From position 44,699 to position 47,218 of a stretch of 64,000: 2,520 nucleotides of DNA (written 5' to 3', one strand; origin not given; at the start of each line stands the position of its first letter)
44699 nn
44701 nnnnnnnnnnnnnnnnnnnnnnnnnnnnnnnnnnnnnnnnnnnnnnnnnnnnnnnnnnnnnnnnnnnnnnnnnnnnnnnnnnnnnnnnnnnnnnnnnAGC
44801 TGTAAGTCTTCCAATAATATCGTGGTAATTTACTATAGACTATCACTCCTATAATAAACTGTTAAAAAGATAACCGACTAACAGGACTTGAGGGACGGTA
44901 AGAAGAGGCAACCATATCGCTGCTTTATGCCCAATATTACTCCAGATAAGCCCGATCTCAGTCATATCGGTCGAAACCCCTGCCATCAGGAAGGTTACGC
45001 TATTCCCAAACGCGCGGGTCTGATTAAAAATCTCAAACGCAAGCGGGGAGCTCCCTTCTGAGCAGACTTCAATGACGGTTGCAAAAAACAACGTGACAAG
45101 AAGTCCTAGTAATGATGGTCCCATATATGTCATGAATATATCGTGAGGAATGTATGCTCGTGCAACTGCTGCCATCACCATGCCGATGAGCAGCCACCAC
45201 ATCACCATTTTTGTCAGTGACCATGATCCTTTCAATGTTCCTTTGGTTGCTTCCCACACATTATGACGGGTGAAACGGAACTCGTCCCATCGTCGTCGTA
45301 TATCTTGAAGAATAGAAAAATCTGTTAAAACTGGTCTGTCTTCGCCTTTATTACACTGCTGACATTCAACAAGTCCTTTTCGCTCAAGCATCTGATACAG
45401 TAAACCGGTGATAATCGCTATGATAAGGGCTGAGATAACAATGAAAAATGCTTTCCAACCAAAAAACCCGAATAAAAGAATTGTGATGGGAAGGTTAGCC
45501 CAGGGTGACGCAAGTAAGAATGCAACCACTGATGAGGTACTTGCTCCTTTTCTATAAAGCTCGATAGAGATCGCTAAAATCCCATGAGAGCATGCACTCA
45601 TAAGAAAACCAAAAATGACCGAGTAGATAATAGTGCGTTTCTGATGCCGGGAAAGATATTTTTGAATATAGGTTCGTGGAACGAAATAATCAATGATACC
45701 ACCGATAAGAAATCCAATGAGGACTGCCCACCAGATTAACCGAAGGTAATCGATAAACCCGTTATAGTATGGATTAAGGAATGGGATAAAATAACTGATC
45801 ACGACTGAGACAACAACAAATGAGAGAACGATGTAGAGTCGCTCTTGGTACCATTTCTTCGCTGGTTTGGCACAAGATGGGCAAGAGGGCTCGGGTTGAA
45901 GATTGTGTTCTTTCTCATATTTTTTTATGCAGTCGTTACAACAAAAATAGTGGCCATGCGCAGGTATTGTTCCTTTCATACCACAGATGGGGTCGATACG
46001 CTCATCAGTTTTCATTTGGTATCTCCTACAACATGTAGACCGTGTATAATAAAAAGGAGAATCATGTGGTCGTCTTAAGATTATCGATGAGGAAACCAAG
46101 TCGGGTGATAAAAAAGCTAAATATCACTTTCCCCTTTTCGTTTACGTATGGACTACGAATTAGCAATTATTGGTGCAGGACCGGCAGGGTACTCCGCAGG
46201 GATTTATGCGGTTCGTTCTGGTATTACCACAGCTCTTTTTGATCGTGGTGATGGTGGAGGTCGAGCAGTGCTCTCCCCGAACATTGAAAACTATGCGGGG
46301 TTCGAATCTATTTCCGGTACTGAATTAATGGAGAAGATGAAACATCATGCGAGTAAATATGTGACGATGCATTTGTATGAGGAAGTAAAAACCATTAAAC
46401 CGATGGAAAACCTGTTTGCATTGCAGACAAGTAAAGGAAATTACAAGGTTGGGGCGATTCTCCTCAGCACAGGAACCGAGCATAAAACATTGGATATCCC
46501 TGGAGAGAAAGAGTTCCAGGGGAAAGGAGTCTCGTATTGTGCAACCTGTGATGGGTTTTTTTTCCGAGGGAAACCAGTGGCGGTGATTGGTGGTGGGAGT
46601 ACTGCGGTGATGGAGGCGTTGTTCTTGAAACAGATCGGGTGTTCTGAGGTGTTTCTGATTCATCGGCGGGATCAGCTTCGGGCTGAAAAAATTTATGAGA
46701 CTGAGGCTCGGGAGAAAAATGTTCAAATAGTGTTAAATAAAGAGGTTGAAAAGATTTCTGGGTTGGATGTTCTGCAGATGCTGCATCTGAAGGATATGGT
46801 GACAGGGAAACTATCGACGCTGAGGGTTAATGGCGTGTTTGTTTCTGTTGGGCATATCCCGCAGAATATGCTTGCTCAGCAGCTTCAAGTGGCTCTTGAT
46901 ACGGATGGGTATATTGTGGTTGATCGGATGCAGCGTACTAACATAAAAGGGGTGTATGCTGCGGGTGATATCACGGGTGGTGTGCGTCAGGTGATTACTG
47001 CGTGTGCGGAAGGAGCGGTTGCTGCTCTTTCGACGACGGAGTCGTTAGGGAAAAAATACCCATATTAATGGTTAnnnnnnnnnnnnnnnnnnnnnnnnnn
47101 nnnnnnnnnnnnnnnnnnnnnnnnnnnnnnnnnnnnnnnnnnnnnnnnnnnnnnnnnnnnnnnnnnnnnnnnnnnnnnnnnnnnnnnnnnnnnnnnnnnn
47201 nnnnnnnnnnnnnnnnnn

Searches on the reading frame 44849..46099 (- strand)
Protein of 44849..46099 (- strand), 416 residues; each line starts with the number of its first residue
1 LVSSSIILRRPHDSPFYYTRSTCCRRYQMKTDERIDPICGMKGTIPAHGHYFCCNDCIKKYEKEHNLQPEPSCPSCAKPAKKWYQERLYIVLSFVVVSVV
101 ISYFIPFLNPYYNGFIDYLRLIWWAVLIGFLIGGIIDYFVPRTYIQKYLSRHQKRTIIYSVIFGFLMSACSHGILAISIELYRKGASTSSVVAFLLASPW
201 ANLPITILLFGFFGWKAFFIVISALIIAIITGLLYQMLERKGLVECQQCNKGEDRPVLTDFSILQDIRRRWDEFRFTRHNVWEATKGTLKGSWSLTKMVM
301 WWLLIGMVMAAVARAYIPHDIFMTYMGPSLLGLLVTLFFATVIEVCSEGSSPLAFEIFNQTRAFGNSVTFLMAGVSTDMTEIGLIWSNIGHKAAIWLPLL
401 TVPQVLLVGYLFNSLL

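Call 23: search_protein_families(library=pfam, proteins=[window:44849-46099:-], max_evalue=0.001)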
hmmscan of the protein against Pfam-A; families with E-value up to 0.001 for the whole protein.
window:44849-46099:- (416 aa): 1 family
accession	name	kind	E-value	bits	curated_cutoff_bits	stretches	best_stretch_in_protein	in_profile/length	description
PF03773.19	ArsP_1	-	1.3e-41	143.1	32.3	1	119-413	13-293/294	Predicted permease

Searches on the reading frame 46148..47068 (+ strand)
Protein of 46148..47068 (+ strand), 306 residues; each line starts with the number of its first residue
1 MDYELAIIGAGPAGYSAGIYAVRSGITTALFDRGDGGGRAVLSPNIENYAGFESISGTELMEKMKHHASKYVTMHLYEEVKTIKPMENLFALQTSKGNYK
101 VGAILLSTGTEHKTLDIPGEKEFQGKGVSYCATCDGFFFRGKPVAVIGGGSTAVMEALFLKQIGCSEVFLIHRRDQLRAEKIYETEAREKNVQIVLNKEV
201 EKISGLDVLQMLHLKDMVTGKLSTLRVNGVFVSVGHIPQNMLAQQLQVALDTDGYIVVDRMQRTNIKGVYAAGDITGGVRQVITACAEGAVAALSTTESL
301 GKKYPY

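Call 23: search_protein_families(library=pfam, proteins=[window:46148-47068:+], max_evalue=0.001)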
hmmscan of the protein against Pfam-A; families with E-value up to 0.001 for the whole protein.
window:46148-47068:+ (306 aa): 10 families
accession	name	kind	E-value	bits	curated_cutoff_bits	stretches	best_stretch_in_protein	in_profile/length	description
PF07992.20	Pyr_redox_2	-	2.3e-55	188.5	26.1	1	4-289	2-291/291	Pyridine nucleotide-disulphide oxidoreductase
PF13738.12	Pyr_redox_3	-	2.7e-19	70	30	1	55-273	78-305/305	Pyridine nucleotide-disulphide oxidoreductase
PF00070.33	Pyr_redox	-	4.5e-15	56.4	22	1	144-207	2-70/82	Pyridine nucleotide-disulphide oxidoreductase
PF01134.28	GIDA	-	1.7e-07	31.1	22.1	0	6-48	3-46/391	Glucose inhibited division protein A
PF01494.25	FAD_binding_3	-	3.8e-06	26.8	22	0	3-78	2-76/349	FAD binding domain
PF03486.20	HI0933_like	-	2.9e-05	24.1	50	0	4-41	2-39/244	HI0933-like protein Rossmann domain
PF01266.30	DAO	-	0.00018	21.6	27.9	0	5-37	2-35/353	FAD dependent oxidoreductase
PF00890.30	FAD_binding_2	-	0.00028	20.7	20.4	0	5-41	2-39/414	FAD binding domain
PF13450.12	NAD_binding_8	-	0.00048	20.8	21.9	0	7-40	1-34/68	NAD(P)-binding Rossmann-like domain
PF12831.13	FAD_oxidored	-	0.00069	19.5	27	1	5-49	2-50/416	FAD dependent oxidoreductase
